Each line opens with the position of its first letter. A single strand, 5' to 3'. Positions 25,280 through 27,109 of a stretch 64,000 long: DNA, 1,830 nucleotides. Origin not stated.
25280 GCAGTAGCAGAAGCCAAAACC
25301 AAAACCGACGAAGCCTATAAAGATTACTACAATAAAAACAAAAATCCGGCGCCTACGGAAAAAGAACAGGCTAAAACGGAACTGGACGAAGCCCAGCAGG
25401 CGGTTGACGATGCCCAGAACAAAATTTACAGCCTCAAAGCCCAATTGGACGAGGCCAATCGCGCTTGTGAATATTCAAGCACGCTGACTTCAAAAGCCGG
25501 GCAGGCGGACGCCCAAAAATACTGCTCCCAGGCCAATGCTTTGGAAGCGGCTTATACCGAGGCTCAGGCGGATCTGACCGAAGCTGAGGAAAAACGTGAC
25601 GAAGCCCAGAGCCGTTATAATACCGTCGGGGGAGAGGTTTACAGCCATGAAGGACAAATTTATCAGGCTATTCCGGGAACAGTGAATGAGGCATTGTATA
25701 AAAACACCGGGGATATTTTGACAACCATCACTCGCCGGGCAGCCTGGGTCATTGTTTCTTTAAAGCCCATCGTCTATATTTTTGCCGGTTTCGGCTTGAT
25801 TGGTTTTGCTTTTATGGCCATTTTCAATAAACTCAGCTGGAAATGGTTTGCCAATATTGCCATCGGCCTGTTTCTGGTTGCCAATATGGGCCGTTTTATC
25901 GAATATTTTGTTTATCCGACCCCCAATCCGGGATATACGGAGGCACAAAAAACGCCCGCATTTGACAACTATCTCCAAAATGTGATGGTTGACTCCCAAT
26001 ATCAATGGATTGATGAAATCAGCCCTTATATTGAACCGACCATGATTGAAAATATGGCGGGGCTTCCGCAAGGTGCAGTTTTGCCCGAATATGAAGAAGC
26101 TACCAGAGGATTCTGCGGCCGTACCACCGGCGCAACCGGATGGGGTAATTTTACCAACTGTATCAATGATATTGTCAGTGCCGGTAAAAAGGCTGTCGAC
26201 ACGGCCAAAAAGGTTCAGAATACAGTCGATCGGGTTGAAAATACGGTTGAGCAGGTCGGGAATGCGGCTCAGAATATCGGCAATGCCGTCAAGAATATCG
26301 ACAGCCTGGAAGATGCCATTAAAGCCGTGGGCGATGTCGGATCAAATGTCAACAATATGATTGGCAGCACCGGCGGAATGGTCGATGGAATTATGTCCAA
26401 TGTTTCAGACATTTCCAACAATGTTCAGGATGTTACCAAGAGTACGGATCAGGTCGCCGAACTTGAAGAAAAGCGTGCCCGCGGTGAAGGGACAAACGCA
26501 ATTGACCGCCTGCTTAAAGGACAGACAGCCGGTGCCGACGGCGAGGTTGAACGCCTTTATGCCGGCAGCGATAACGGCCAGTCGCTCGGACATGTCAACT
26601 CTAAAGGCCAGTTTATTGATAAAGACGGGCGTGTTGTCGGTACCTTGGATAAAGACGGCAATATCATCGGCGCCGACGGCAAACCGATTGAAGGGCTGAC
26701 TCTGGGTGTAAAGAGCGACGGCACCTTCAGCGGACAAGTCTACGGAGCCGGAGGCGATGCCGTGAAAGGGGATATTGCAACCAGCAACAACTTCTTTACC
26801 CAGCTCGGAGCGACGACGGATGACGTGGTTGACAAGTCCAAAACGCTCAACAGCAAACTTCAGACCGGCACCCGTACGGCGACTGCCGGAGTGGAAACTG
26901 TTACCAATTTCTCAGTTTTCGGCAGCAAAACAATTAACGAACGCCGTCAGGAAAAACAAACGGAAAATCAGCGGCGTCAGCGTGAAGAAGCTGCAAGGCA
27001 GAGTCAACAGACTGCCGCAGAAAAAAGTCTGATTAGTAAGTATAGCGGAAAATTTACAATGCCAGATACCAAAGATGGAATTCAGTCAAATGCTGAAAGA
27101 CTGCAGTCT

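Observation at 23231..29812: Three VirB2-like TM hairpins sharing an N/S-W-K-W motif, one embedded in a 1771-aa coiled-coil protein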

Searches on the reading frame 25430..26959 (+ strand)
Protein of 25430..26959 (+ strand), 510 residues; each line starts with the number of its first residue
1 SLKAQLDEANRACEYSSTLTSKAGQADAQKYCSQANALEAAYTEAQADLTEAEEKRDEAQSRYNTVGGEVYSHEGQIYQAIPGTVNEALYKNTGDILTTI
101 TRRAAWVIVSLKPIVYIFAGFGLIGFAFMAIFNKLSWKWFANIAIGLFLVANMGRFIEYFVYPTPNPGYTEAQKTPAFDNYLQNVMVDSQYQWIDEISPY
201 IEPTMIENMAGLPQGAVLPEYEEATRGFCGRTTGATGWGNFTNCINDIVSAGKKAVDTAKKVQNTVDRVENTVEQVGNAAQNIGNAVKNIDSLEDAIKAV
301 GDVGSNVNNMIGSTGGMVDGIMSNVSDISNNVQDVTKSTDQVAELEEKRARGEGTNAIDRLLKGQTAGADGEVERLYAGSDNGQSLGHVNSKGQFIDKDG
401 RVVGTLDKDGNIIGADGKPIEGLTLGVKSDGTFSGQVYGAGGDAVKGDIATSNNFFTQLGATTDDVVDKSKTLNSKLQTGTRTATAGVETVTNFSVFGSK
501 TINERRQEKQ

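Call 15: find_related_loci(query=A1, collection=genome_contigs, flank=10000)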
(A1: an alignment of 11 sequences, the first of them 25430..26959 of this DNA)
Query A1 (510 aa) in genome_contigs; peptide patterns used: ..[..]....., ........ (x = any residue, [..] = any of these).
82 stretches matched a pattern; 56 encode a relative of the query (tblastn E <= 1e-3); 56 distinct loci.
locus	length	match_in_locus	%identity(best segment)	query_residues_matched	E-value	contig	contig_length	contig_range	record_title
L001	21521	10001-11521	71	1-506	0e+0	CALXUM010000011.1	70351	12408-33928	MAG: uncultured Alphaproteobacteria bacterium isolate BRZ_CT__bin98 genome assembly, contig: BRZ_CT__NODE_657_length_703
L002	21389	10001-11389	52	2-510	6e-146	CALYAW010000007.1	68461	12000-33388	MAG: uncultured Alphaproteobacteria bacterium isolate BRZ_DM__bin108 genome assembly, contig: BRZ_DM__NODE_631_length_68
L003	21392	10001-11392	49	1-510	3e-135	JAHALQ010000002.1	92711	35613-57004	MAG: Proteobacteria bacterium isolate L3_072_000M1_dasL3_072_000M1_concoct_80 L3_072_000M1_scaffold_121, whole genome sh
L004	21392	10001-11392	47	1-509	7e-132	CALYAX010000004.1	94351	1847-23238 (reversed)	MAG: uncultured Alphaproteobacteria bacterium isolate BRZ_DH__bin41 genome assembly, contig: BRZ_DH__NODE_286_length_943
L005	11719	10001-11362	47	1-507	7e-132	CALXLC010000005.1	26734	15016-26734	MAG: uncultured Alphaproteobacteria bacterium isolate E27__bin196 genome assembly, contig: E27__k127_6308628, whole geno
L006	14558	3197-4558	48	13-510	2e-130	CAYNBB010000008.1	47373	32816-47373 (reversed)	MAG TPA_asm: uncultured Azospirillaceae bacterium isolate SRP225648_co1_885 genome assembly, contig: NODE_1333_length_47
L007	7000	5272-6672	46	2-510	3e-127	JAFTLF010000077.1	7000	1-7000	MAG: Alphaproteobacteria bacterium isolate RGIG3920 Roe_deer_Cecum-3__c362444, whole genome shotgun sequence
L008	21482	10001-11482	45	1-510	7e-125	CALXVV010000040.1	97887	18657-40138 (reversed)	MAG: uncultured Alphaproteobacteria bacterium isolate E04__bin378 genome assembly, contig: E04__k127_2986412, whole geno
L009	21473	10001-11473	45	2-510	2e-123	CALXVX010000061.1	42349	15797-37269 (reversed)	MAG: uncultured Alphaproteobacteria bacterium isolate E21__bin46 genome assembly, contig: E21__k127_2757639, whole genom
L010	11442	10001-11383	43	2-510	1e-123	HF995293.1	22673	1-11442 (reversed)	Proteobacteria bacterium CAG:495 genomic scaffold, scf84, whole genome shotgun sequence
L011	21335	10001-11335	48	1-417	9e-122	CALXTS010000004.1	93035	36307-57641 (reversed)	MAG: uncultured Alphaproteobacteria bacterium isolate BRZ_SL__bin119 genome assembly, contig: BRZ_SL__NODE_263_length_93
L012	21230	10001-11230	47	1-413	2e-119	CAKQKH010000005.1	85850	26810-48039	MAG: uncultured Alphaproteobacteria bacterium isolate REFINED_METABAT215_TOP10_CONTIGS_1500_ASSEMBLY_K77_MERGED__Hadza_M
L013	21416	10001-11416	41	6-503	4e-110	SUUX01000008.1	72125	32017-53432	MAG: Alphaproteobacteria bacterium isolate SIG57 NODE_8999_length_72125_cov_7.043946, whole genome shotgun sequence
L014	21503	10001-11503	44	1-510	2e-125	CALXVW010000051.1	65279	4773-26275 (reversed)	MAG: uncultured Alphaproteobacteria bacterium isolate E40__bin9 genome assembly, contig: E40__k127_3051051, whole genome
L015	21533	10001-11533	43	5-509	9e-118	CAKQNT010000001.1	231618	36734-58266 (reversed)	MAG: uncultured Alphaproteobacteria bacterium isolate REFINED_METABAT215_TOP10_CONTIGS_1500_ASSEMBLY_K77_MERGED__Hadza_M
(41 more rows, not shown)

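Call 27: predict_structure(alignment_id=A1)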
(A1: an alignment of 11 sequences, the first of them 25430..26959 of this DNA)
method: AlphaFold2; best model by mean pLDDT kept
length: 510 residues; sequences in the alignment: 11
mean_pLDDT: 47.7   pTM: 0.32
mean pLDDT of the five models: 47.7, 47.4, 47.2, 43.7, 39.2
residues with pLDDT >= 90: 0; 70-90: 44; 50-70: 171; < 50: 295
segments of 3 or more residues with pLDDT < 50: 59-118, 120-122, 151-241, 279-284, 286-290, 292-297, 299-301, 306-308, 310-312, 314-316, 375-389, 421-448, 452-466, 473-475, 480-510
pLDDT, mean of each block of 10 residues (from residue 1): 75 80 77 78 71 56 38 33 33 34 43 46 50 54 54 42 38 36 33 33 30 27 38 41 52 54 53 48 45 45 46 48 56 54 61 58 54 45 41 54 56 58 35 30 39 47 48 49 42 37 43
secondary structure, 60 per line:
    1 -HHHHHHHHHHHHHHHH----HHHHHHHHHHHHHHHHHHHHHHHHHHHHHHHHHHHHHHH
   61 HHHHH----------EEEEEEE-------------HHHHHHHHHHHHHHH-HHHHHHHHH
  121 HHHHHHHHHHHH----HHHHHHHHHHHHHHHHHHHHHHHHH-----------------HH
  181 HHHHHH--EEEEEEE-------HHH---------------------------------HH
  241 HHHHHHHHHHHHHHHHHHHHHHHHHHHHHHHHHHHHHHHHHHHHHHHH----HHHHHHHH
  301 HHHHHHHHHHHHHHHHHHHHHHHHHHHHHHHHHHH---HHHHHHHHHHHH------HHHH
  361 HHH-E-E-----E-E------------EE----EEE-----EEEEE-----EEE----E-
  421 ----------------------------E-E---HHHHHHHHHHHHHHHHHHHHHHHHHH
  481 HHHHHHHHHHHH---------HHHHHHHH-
elements in order: H2-17 H22-65 E76-82 H96-110 H112-132 H137-161 H179-186 E189-195 H239-288 H293-335 H339-350 H357-363 E394-396 E402-406 E412-414 H455-492 H502-509

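Call 64: search_solved_structures(query=A1, max_evalue=1)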
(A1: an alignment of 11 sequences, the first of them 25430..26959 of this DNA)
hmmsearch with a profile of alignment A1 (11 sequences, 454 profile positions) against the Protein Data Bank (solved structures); distinct sequences matched with E-value up to 1: 26.
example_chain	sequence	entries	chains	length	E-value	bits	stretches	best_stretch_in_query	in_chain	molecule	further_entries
3g6b_A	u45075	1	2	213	0.029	16.6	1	263-346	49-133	Methyl-accepting chemotaxis protein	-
3lhp_S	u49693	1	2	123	0.082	15.1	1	257-343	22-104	4E10_D0_1ISEA_004_N (T93)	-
8qaf_A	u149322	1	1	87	0.084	15.1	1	260-313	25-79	sc-apCC-8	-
5cws_D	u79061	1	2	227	0.11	14.6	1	245-329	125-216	Nucleoporin NUP49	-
7tbi_N1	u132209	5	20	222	0.12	14.6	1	245-329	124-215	Nup57 | NUP58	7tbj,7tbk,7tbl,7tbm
5yl9_A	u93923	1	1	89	0.32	13.2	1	275-342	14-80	Spike glycoprotein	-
1k4r_A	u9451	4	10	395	0.43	12.7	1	214-282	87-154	MAJOR ENVELOPE PROTEIN E | TICK-BORNE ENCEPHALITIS VIRUS GLYCOPROTEIN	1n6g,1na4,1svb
1urz_A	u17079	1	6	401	0.44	12.7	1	214-282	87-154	ENVELOPE PROTEIN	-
6j5g_A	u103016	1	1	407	0.45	12.6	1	214-282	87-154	Envelope protein E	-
2bez_C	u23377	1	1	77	0.46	12.6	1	275-344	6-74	Spike glycoprotein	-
7qre_A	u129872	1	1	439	0.5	12.5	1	214-282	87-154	Envelope protein E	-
7qrf_A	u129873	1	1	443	0.51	12.5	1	214-282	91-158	Envelope protein E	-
8r2l_AAA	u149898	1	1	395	0.57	12.3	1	203-275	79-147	Envelope protein E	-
5zuv_A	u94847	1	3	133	0.57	12.3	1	275-343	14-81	Spike glycoprotein,Spike glycoprotein,inhibitor EK1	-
8puv_A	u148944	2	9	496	0.58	12.3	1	214-282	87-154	Envelope protein E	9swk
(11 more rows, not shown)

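Call 74: search_dna_similar(query=window:25430-26959:+, collection=plasmids, mode=protein, max_evalue=0.001, max_rows=10)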
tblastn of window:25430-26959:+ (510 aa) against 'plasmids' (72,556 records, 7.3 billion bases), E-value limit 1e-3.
No match.
